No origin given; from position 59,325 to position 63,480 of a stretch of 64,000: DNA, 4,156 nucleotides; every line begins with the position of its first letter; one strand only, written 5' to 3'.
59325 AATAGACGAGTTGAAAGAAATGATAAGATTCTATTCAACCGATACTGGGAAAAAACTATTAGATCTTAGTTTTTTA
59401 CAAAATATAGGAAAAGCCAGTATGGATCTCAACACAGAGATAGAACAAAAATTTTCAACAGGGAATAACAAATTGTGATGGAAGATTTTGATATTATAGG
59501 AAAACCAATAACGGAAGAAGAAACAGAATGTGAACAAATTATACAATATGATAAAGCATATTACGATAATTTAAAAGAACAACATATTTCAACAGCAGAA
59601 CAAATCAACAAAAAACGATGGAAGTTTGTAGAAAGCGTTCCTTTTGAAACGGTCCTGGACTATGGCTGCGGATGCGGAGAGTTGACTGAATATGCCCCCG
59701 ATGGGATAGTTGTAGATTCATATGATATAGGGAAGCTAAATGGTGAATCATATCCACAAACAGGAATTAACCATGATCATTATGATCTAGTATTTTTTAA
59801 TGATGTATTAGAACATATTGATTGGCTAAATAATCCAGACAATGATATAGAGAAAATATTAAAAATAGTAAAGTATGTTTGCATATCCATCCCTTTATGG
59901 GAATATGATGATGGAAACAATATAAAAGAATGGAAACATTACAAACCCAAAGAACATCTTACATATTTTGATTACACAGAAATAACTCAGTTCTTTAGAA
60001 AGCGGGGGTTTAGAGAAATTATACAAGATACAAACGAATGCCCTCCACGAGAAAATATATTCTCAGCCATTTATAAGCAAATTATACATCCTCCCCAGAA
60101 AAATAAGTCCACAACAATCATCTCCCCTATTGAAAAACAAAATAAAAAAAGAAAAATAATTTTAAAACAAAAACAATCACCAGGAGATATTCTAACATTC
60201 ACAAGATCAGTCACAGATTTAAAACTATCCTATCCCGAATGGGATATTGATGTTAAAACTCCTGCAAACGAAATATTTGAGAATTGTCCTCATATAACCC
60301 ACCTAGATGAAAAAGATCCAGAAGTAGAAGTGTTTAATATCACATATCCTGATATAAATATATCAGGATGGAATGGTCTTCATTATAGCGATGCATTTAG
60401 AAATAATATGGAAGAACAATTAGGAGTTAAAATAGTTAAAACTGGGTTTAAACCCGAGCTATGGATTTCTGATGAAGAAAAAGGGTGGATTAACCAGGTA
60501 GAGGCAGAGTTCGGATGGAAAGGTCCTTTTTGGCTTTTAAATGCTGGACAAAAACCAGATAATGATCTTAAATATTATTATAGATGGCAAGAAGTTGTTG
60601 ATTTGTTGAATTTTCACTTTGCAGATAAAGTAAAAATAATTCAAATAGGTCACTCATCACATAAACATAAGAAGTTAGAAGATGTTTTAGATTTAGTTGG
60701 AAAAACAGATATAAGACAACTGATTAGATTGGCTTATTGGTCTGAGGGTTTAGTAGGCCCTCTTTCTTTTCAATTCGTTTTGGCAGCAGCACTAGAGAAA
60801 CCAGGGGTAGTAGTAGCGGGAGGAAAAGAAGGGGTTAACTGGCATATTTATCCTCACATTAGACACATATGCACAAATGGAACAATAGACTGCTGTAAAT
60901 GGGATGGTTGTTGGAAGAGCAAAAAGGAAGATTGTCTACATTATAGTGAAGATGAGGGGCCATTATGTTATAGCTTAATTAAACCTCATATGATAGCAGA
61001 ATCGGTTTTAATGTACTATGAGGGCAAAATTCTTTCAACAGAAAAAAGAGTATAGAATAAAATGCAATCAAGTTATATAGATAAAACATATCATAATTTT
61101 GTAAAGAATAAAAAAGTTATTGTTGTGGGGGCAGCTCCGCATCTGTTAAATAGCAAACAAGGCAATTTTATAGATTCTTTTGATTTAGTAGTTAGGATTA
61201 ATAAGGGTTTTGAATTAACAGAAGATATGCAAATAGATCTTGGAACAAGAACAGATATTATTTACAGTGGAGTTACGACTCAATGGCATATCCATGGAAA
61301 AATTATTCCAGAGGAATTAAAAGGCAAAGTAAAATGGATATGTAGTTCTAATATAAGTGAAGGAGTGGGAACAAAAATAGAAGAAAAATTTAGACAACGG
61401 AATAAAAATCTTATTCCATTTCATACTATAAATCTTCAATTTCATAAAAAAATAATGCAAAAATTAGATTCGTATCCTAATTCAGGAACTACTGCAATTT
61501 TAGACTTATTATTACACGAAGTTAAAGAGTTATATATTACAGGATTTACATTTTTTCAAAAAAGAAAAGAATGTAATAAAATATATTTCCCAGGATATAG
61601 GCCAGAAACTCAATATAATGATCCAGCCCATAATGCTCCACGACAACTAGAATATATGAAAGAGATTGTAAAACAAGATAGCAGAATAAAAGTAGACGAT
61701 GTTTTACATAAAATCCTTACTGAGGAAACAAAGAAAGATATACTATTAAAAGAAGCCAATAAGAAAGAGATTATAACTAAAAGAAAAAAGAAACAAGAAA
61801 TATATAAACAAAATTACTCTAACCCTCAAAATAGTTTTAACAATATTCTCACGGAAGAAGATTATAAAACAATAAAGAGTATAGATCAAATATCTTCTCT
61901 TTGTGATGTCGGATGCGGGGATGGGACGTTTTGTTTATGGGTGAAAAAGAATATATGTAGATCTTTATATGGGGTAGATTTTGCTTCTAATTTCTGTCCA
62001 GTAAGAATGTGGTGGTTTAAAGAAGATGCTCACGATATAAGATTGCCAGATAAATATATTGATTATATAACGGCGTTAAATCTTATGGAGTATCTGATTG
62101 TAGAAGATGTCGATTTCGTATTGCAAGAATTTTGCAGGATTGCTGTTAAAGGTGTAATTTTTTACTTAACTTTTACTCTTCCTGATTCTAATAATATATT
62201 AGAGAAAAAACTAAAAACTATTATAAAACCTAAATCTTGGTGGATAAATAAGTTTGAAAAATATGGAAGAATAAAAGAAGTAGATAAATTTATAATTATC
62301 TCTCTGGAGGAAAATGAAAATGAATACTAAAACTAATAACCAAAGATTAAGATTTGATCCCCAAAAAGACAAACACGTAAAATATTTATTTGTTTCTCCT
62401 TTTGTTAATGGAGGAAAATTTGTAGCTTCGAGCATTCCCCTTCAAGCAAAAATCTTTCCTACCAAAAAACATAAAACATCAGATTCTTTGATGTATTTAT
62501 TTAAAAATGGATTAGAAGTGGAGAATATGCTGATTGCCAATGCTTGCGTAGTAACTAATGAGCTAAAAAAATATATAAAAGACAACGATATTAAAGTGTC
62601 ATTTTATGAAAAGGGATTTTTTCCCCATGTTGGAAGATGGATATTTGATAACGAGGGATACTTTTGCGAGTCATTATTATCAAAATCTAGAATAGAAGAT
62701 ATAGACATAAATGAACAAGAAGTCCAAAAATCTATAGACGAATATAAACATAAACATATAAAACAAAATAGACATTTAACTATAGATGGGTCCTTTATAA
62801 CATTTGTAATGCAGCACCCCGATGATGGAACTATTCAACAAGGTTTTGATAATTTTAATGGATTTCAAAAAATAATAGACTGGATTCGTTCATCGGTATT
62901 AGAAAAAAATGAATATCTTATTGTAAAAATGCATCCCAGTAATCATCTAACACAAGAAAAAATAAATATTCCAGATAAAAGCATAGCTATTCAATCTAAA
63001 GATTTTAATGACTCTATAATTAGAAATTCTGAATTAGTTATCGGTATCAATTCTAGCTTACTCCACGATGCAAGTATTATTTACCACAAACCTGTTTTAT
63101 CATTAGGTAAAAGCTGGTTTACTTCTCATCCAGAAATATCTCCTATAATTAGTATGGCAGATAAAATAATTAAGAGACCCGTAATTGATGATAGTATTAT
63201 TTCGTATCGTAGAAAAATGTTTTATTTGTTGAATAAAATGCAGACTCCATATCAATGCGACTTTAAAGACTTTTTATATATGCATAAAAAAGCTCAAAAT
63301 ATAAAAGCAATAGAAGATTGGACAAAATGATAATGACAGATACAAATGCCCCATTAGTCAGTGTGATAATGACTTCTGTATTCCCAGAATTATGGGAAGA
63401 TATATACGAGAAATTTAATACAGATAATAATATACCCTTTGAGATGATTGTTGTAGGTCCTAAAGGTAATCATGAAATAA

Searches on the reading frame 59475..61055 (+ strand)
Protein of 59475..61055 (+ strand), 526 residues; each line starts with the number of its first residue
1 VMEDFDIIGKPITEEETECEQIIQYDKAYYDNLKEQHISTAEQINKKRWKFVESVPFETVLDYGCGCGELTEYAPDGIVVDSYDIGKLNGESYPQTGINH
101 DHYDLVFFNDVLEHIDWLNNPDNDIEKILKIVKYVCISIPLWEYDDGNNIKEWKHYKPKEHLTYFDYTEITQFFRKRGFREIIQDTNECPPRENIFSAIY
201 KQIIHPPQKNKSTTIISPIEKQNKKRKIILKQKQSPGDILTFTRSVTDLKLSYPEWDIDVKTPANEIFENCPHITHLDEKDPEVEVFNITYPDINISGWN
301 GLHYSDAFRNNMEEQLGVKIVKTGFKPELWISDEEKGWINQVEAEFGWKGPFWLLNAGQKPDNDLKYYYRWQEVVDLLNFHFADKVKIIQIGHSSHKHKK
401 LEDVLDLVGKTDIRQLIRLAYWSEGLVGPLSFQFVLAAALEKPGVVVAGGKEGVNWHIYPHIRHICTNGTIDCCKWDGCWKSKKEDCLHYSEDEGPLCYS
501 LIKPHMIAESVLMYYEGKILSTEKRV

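Call 15: search_protein_families(library=pfam, proteins=[window:59475-61055:+], max_evalue=0.01)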
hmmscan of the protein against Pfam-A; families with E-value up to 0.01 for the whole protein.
window:59475-61055:+ (526 aa): 1 family
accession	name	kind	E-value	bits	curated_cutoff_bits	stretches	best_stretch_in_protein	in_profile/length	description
PF13489.12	Methyltransf_23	-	5.7e-13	49.4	27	1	57-180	23-160/164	Methyltransferase domain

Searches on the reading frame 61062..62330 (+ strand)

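Call 15: search_protein_families(library=pfam, proteins=[window:61062-62330:+], max_evalue=0.01)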
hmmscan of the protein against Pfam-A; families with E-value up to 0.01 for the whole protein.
window:61062-62330:+ (422 aa): 5 families
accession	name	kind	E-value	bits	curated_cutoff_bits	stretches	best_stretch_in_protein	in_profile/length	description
PF00777.23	Glyco_transf_29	-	2.5e-10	40.7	23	1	18-205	56-270/272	Glycosyltransferase family 29 (sialyltransferase)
PF08241.18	Methyltransf_11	-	2.4e-09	38.1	21.2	1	282-368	2-94/95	Methyltransferase domain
PF13649.12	Methyltransf_25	-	8.7e-08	33.2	27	1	281-361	2-93/97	Methyltransferase domain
PF13489.12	Methyltransf_23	-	1e-07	32.2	27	1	278-375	24-123/164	Methyltransferase domain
PF08242.18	Methyltransf_12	-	4.5e-05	24.5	30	1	282-360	2-91/98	Methyltransferase domain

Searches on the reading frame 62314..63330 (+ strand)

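Call 15: search_protein_families(library=pfam, proteins=[window:62314-63330:+], max_evalue=0.01)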
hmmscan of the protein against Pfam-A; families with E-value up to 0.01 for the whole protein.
window:62314-63330:+ (338 aa): 1 family
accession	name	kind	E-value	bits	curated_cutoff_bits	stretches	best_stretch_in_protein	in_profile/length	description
PF05159.20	Capsule_synth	-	0.00023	21.2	20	1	152-270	138-267/310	Capsule polysaccharide biosynthesis protein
